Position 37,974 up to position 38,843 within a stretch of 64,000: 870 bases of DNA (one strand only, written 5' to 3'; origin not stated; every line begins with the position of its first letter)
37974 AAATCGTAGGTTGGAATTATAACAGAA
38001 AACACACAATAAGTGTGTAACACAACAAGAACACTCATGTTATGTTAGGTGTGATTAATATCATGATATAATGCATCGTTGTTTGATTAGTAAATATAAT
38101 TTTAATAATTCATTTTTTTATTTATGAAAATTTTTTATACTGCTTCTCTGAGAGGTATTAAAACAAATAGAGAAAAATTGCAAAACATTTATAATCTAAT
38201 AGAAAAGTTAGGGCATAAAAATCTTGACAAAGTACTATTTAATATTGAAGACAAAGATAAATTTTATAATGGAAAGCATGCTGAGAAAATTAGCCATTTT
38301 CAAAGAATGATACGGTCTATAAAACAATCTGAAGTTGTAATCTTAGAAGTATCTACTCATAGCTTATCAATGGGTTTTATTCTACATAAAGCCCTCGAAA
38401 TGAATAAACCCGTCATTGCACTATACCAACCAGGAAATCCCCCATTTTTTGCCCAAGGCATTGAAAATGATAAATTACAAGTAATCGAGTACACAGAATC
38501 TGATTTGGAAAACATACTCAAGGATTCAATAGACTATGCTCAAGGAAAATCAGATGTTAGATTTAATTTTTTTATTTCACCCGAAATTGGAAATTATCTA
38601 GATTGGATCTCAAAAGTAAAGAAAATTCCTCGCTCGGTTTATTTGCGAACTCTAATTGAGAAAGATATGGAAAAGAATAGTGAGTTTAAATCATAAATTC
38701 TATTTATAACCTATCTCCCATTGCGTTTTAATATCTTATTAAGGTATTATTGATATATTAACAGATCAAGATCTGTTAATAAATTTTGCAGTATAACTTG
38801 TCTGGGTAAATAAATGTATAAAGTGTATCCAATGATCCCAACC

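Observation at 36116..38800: AT-rich cassette inside the pilus locus: two divergent paralogous TIR/NDT-like-RHH fusion genes flanking a SAM methyltransferase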

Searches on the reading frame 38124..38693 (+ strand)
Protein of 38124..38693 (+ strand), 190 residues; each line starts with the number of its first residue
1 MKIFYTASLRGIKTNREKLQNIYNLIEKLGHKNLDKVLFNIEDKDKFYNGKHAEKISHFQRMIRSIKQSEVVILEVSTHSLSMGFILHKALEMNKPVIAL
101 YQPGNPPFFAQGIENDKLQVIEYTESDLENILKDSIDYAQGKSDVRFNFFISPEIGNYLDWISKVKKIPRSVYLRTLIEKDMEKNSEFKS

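Call 4: search_protein_families(library=pfam, proteins=[window:38124-38693:+], max_evalue=1)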
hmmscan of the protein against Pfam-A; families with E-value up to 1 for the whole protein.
window:38124-38693:+ (190 aa): 2 families
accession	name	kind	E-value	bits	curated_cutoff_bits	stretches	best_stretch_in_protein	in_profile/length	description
PF05853.18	BKACE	-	0.059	13.1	24.8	1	49-133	52-133/274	beta-keto acid cleavage enzyme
PF05014.21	Nuc_deoxyrib_tr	-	0.19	12.3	28.8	1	14-102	12-98/117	Nucleoside 2-deoxyribosyltransferase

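Call 5: search_protein_families(library=ncbifam, proteins=[window:38124-38693:+], max_evalue=1)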
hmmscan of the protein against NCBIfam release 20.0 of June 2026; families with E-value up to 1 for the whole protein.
window:38124-38693:+ (190 aa): 1 family
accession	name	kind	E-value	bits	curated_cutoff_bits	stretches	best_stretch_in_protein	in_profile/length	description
NF002600.0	PRK02256.1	equivalog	0.063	11.9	529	1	5-64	31-89/463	aminopeptidase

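Call 6: search_protein_families(library=padloc, proteins=[window:38124-38693:+], max_evalue=1)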
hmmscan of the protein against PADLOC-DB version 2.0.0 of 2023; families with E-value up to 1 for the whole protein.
window:38124-38693:+ (190 aa): 0 families

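Call 7: find_homologous_proteins(query=window:38124-38693:+, max_evalue=0.001)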
Query window:38124-38693:+ (190 aa): 554 proteins with E <= 0.001 among 775 candidates; the best 120 are listed.
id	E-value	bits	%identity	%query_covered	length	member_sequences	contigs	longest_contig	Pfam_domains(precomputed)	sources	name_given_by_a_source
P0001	4.8e-119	413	100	100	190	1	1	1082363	-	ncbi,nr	ncbi:MAG: hypothetical protein H6772_04560 [Pseudomonadales bacterium]|nr:hypothetical protein [Pseu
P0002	4.5e-96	338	78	100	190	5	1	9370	-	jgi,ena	-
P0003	9.2e-96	337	77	100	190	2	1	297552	-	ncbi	-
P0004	9.7e-96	337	79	100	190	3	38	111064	-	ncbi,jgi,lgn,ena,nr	ncbi:MAG: hypothetical protein COZ34_02940 [Candidatus Pacebacteria bacterium CG_4_10_14_3_um_filter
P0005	3.6e-91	322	74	99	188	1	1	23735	-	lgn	-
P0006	4.8e-86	305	74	100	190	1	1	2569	-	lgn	-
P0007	2.8e-85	303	72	100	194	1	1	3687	-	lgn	-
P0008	2.9e-79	283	68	100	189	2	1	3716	-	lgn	-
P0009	1.6e-78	281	66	100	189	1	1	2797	-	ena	-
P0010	1.8e-78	280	68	100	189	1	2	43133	-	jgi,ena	-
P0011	1.9e-78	280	67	100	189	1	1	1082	-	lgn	-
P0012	2.0e-78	280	67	100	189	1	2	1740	-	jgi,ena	-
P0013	2.2e-78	280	68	100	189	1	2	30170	-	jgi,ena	-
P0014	5.7e-78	279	68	100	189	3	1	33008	-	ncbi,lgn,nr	ncbi:hypothetical protein KA089_00945 [Candidatus Woesebacteria bacterium]|nr:hypothetical protein [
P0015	6.4e-78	279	67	99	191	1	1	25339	-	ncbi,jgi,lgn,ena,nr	ncbi:MAG: hypothetical protein GW946_04220 [Candidatus Pacebacteria bacterium]|nr:hypothetical prote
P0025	1.0e-63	232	55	99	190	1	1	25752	PF05014.22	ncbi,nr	ncbi:hypothetical protein KA082_00955 [Candidatus Woesebacteria bacterium]|nr:hypothetical protein [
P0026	4.8e-63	230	53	99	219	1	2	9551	PF05014.22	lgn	-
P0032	7.5e-62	226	58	99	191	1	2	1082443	-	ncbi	-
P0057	2.6e-57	212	53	99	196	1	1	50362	PF05014.22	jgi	jgi:hypothetical protein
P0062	7.9e-57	210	51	99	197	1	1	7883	PF05014.22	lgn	-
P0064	1.6e-56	209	51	100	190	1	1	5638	PF05014.22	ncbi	-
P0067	3.5e-56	208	53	99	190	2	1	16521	PF05014.22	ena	-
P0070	4.3e-56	208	55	96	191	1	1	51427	PF05014.22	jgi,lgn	jgi:hypothetical protein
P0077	2.2e-55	205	50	100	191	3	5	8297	PF05014.22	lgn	-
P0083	3.6e-54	201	51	99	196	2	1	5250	PF05014.22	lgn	-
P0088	1.9e-53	199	50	99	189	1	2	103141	PF05014.22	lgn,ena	-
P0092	3.0e-53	198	49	99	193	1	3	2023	PF05014.22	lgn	-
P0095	4.1e-53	198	49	100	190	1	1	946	PF05014.22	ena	-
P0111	9.7e-52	193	53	99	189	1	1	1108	PF05014.22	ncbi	-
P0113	2.2e-51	192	48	99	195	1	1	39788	PF05014.22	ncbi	-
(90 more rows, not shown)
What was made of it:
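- On NDT/DNPH1 (DrHyd) superfamily: Some homologs carry a precomputed PF05014 hit (call 7).
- Closest known: Nucleoside 2-deoxyribosyltransferases. Same: There are weak direct Pfam hits, and some homologs carry a precomputed PF05014 hit (calls 4, 7).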

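Call 8: search_solved_structures(query=window:38124-38693:+, max_evalue=10, show_alignments=2)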
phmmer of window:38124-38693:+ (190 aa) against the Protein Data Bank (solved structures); distinct sequences matched with E-value up to 10: 17.
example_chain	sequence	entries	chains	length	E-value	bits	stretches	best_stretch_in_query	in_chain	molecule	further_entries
2klh_A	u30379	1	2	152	9.1e-07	32.2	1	3-133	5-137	c-Myc-responsive protein Rcl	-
4fyh_A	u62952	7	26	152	9.2e-07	32.2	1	3-133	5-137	Deoxyribonucleoside 5'-monophosphate N-glycosidase | 2'-deoxynucleoside 5'-phosphate N-hydrolase 1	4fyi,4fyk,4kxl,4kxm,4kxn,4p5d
2khz_A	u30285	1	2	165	1.7e-06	31.3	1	3-133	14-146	c-Myc-responsive protein Rcl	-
8rqd_C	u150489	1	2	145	1.8e-06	31.2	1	3-132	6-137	2'-deoxynucleoside 5'-phosphate N-hydrolase 1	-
8rps_C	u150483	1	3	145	2.4e-06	30.8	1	3-132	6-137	2'-deoxynucleoside 5'-phosphate N-hydrolase 1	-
8rpt_B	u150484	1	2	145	2.5e-06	30.8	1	3-132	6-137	2'-deoxynucleoside 5'-phosphate N-hydrolase 1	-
9i3q_A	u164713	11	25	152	3.8e-06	30.2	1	3-133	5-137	5-hydroxymethyl-dUMP N-hydrolase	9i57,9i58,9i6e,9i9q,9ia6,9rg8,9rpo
9da1_A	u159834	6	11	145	3.9e-06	30.1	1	3-132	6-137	5-hydroxymethyl-dUMP N-hydrolase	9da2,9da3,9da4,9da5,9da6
8os9_A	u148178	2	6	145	3.9e-06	30.1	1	3-132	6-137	2'-deoxynucleoside 5'-phosphate N-hydrolase 1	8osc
8qhq_A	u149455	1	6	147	4.2e-06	30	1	3-132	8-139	2'-deoxynucleoside 5'-phosphate N-hydrolase 1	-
4p5e_A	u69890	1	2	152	4.3e-06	30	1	3-133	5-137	2'-deoxynucleoside 5'-phosphate N-hydrolase 1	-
8qhr_A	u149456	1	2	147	5.6e-06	29.6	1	3-132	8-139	2'-deoxynucleoside 5'-phosphate N-hydrolase 1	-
3o4c_A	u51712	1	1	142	0.24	14.6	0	135-157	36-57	de novo designed beta-trefoil architecture with symmetric primary structure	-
4f34_A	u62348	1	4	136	0.35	14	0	135-157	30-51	de novo protein Symfoil-4V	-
3ep1_A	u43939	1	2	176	0.72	13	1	97-153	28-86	PGRP-Hd - Peptidoglycan recognition protein homologue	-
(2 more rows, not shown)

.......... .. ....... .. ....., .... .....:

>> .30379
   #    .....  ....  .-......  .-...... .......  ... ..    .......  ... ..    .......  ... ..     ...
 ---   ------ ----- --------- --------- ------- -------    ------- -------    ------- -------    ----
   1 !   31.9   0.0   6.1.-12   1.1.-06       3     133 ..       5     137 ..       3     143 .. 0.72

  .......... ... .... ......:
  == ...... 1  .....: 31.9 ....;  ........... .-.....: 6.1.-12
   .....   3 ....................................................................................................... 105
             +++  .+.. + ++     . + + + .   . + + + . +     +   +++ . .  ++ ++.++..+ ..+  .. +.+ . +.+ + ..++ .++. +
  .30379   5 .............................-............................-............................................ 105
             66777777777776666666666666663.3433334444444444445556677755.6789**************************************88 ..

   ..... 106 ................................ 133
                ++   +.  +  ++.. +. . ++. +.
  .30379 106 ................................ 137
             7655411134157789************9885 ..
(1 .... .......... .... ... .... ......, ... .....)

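Call 14: search_solved_structures(query=A1, max_evalue=1, show_alignments=3)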
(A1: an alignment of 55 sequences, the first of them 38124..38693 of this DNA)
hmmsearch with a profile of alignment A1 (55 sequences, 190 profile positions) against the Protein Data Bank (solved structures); distinct sequences matched with E-value up to 1: 14.
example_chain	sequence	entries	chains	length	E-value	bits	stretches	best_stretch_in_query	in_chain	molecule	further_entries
2klh_A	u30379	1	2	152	1e-15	61.4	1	3-135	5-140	c-Myc-responsive protein Rcl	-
4fyh_A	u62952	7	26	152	1.9e-15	60.5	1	3-135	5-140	Deoxyribonucleoside 5'-monophosphate N-glycosidase | 2'-deoxynucleoside 5'-phosphate N-hydrolase 1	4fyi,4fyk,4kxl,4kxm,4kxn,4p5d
2khz_A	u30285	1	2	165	3.6e-15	59.6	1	3-136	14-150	c-Myc-responsive protein Rcl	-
8rpt_B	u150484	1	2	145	3.1e-13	53.2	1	3-134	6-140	2'-deoxynucleoside 5'-phosphate N-hydrolase 1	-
8rps_C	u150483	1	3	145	5.6e-13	52.4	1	3-134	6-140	2'-deoxynucleoside 5'-phosphate N-hydrolase 1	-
8qhq_A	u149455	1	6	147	5.7e-13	52.4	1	3-134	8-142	2'-deoxynucleoside 5'-phosphate N-hydrolase 1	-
9i3q_A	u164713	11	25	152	7.3e-13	52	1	3-136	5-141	5-hydroxymethyl-dUMP N-hydrolase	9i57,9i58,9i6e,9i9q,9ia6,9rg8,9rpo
9da1_A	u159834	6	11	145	8.6e-13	51.8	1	3-134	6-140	5-hydroxymethyl-dUMP N-hydrolase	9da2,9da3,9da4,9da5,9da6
8os9_A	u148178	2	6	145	8.6e-13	51.8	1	3-134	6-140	2'-deoxynucleoside 5'-phosphate N-hydrolase 1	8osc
4p5e_A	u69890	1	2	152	8.9e-13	51.8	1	3-135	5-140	2'-deoxynucleoside 5'-phosphate N-hydrolase 1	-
8qhr_A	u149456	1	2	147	9.9e-13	51.6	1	3-134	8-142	2'-deoxynucleoside 5'-phosphate N-hydrolase 1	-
8rqd_C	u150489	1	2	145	1.7e-12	50.9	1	3-134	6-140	2'-deoxynucleoside 5'-phosphate N-hydrolase 1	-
2xa2_A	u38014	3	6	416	0.21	14.7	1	55-161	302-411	TREHALOSE-SYNTHASE TRET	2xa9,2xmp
2x6q_A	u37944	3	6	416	0.41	13.7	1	55-161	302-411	TREHALOSE-SYNTHASE TRET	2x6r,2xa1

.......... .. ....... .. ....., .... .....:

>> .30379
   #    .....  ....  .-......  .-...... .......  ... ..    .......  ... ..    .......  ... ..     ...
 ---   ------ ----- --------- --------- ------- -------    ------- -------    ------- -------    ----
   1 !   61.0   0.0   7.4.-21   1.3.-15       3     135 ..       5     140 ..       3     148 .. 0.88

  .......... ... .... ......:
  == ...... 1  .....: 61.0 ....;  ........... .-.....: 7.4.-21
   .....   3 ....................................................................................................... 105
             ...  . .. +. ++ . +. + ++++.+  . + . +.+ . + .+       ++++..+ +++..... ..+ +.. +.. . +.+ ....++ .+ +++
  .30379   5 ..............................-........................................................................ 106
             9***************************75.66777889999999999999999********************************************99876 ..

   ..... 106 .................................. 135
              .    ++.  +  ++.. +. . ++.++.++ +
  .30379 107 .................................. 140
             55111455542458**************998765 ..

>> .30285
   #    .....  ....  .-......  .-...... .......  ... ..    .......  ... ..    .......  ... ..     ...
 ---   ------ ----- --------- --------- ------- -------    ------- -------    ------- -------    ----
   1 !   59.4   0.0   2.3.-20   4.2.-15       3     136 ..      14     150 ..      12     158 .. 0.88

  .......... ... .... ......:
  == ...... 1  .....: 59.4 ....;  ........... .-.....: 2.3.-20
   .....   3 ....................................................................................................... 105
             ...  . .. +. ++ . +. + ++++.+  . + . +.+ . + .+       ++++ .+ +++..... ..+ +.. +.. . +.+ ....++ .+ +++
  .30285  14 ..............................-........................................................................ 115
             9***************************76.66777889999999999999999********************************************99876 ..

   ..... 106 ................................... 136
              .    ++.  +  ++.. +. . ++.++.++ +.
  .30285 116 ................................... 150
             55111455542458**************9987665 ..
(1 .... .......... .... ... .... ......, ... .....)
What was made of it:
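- On NDT/DNPH1 (DrHyd) superfamily: Profile vs PDB gives E 1e-15 over residues 3-135 (call 14).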

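Call 16: find_related_loci(query=A1, collection=genome_contigs, flank=8000)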
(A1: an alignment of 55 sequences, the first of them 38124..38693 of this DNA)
Query A1 (190 aa) in genome_contigs; peptide patterns used: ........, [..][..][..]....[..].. (x = any residue, [..] = any of these).
291 stretches matched a pattern; 179 encode a relative of the query (tblastn E <= 1e-3); the best 80 are kept; 79 distinct loci.
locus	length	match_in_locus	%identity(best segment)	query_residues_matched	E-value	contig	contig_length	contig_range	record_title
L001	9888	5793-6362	78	1-190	3e-103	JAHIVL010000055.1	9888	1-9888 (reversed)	MAG: Patescibacteria group bacterium isolate MM_PC_MetaG.mb.79 MM_PC_MetaG.mb.79_k141_1014443, whole genome shotgun sequ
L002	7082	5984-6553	79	1-190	6e-103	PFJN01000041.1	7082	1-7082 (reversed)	MAG: Candidatus Pacebacteria bacterium CG_4_10_14_3_um_filter_34_15 CG_4_10_14_3_um_filter_scaffold_23236_c, whole genom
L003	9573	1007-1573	63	1-190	2e-78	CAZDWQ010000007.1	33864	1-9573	MAG TPA_asm: uncultured Pseudomonadales bacterium isolate SRP192515_co1_182 genome assembly, contig: NODE_1077_length_33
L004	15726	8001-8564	57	1-189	3e-70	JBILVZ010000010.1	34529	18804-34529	MAG: Methylococcaceae bacterium isolate ME2018-08-25_3300042355_group8_bin66 Rohwer_bin1527_scaffold_219_c1, whole genom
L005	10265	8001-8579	55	1-190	3e-68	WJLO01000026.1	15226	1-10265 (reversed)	MAG: Candidatus Paceibacterota bacterium isolate Bin_542 k141_1086176, whole genome shotgun sequence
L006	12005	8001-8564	53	1-189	6e-67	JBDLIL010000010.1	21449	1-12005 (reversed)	MAG: Patescibacteria group bacterium isolate MAG029 MAG029_10, whole genome shotgun sequence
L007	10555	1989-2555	54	1-190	1e-65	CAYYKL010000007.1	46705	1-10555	MAG TPA_asm: uncultured Pseudomonadales bacterium isolate SRP192515_co2_10 genome assembly, contig: NODE_466_length_4670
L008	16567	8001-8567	55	1-190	3e-65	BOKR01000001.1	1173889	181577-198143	MAG: Patescibacteria group bacterium BroJett025 DNA, sequence1, whole genome shotgun sequence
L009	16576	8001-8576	56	1-188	9e-65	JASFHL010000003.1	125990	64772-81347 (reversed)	MAG: Candidatus Woesebacteria bacterium isolate D0608M20metaG_Bin_4550 D0608M20metaG_FD_scaffold_12_c1, whole genome sho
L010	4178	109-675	52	1-190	6e-64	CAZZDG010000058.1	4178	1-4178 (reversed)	MAG TPA_asm: uncultured Pseudomonadales bacterium isolate binchicken_co321_113 genome assembly, contig: NODE_9087_length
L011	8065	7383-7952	49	1-189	1e-63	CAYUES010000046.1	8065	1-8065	MAG TPA_asm: uncultured Pseudomonadales bacterium isolate SRP329715_co2_11 genome assembly, contig: NODE_15653_length_80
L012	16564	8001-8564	49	1-189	1e-63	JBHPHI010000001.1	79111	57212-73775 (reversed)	Patescibacteria group bacterium isolate SAG AM-311-P01 NODE_1_length_79111_cov_31.997432, whole genome shotgun sequence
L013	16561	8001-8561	54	1-188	9e-63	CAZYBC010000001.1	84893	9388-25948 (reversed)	MAG TPA_asm: uncultured Pseudomonadales bacterium isolate SRP263991_co1_159 genome assembly, contig: NODE_196_length_848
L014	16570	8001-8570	48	1-189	3e-61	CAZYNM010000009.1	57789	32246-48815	MAG TPA_asm: uncultured Pseudomonadales bacterium isolate SRP292972_co1_113 genome assembly, contig: NODE_364_length_577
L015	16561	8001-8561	52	1-188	4e-59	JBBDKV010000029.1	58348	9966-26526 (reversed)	MAG: Patescibacteria group bacterium isolate LejiaA_43_11 Lejia_A_937_length_58348_cov_7, whole genome shotgun sequence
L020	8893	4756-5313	48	1-190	1e-54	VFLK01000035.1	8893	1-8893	MAG: Candidatus Paceibacterota bacterium isolate Bin_61_66 c_000005201187, whole genome shotgun sequence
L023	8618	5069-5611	44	1-182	3e-53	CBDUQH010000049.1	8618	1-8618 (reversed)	MAG TPA_asm: uncultured bacterium isolate SRR18550247_concoct_49 genome assembly, contig: ERZ25074849.529, whole genome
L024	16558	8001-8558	43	1-188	3e-51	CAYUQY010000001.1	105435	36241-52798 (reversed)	MAG TPA_asm: uncultured Pseudomonadales bacterium isolate binchicken_co335_44 genome assembly, contig: NODE_28_length_10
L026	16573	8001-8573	43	1-190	1e-48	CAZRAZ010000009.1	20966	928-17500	MAG TPA_asm: uncultured Gammaproteobacteria bacterium isolate binchicken_co191_93 genome assembly, contig: NODE_1826_len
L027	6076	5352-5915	43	1-189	5e-47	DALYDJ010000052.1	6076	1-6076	MAG TPA_asm: Candidatus Woesebacteria bacterium isolate CTOTU14224 NODE_3619_length_6076_cov_3.819133, whole genome shot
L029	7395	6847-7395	36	1-184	4e-45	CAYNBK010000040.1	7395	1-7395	MAG TPA_asm: uncultured Pseudomonadales bacterium isolate binchicken_co387_550 genome assembly, contig: NODE_14158_lengt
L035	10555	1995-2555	41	1-188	3e-43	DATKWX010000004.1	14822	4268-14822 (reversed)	MAG TPA_asm: Candidatus Bathyarchaeia archaeon isolate SMAG_U14175 k141_2409881, whole genome shotgun sequence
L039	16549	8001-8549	40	1-184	1e-42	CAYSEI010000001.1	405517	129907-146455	MAG TPA_asm: uncultured Pseudomonadales bacterium isolate SRP141376_co2_362 genome assembly, contig: NODE_9_length_40551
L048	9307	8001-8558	42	1-185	2e-41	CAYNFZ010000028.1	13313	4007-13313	MAG TPA_asm: uncultured Pseudomonadales bacterium isolate SRP214966_co4_92 genome assembly, contig: NODE_4558_length_133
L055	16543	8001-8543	40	1-182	7e-41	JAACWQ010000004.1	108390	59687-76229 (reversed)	MAG: Candidatus Paceibacterota bacterium isolate CG_2015-01t_44_17 CG_2015-01t_curated_scaffold_41, whole genome shotgun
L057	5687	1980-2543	39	1-189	6e-41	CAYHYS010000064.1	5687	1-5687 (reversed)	MAG TPA_asm: uncultured Candidatus Saccharibacteria bacterium isolate ERP119705_co15_647 genome assembly, contig: NODE_1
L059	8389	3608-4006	50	58-188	2e-40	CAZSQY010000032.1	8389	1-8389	MAG TPA_asm: uncultured Pseudomonadales bacterium isolate SRP319275_co2_305 genome assembly, contig: NODE_8849_length_83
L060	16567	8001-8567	43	1-190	5e-40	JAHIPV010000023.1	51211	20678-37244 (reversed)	MAG: Patescibacteria group bacterium isolate KR13_S3.mb.84 KR13_S3.mb.84_k141_48938, whole genome shotgun sequence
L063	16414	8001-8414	46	54-190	5e-40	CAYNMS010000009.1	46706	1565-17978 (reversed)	MAG TPA_asm: uncultured Pseudomonadales bacterium isolate SRP239054_co1_52 genome assembly, contig: NODE_433_length_4670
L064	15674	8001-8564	39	1-188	7e-42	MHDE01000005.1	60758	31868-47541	MAG: Microgenomates group bacterium RIFCSPHIGHO2_01_FULL_45_11 rifcsphigho2_01_scaffold_1589, whole genome shotgun seque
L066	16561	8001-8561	38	1-188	8e-40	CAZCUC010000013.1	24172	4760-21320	MAG TPA_asm: uncultured Pseudomonadales bacterium isolate SRP286056_co1_428 genome assembly, contig: NODE_2385_length_24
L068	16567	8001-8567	36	1-189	1e-39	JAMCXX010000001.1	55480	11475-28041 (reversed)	MAG: Patescibacteria group bacterium isolate FK_Sedi_B_Bin.386 NODE_1415_length_55480_cov_9.36504, whole genome shotgun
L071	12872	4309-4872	41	1-185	2e-39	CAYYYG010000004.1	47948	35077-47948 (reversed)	MAG TPA_asm: uncultured Gammaproteobacteria bacterium isolate SRP192515_co2_325 genome assembly, contig: NODE_436_length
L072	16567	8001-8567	41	1-188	2e-39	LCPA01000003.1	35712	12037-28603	MAG: Microgenomates group bacterium GW2011_GWF2_47_9 UY18_C0003, whole genome shotgun sequence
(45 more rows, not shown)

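Call 20: predict_structure(alignment_id=A1)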
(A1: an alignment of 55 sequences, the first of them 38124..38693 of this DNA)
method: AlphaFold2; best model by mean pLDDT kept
length: 190 residues; sequences in the alignment: 55
mean_pLDDT: 88.4   pTM: 0.72
mean pLDDT of the five models: 88.4, 87.2, 87.1, 85.7, 85.6
residues with pLDDT >= 90: 110; 70-90: 69; 50-70: 11; < 50: 0
segments of 3 or more residues with pLDDT < 50: none
pLDDT, mean of each block of 10 residues (from residue 1): 93 87 96 85 74 87 94 93 92 95 90 90 95 93 62 86 92 89 85
secondary structure, 60 per line:
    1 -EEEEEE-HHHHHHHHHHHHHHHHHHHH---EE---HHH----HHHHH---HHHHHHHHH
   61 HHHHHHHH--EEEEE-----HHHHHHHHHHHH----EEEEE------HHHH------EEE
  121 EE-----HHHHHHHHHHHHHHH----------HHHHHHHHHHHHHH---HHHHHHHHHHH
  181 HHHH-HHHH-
elements in order: E2-7 H9-28 H44-48 H52-68 E71-75 H81-92 E97-101 H108-111 E118-122 H128-142 H153-166 H170-184 H186-189
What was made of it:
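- On Ribbon-helix-helix (CopG/Arc/MetJ) DNA-binding domains: The AF2 model has an extended 143-152 segment, then H153-166 and H170-184 (call 20).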
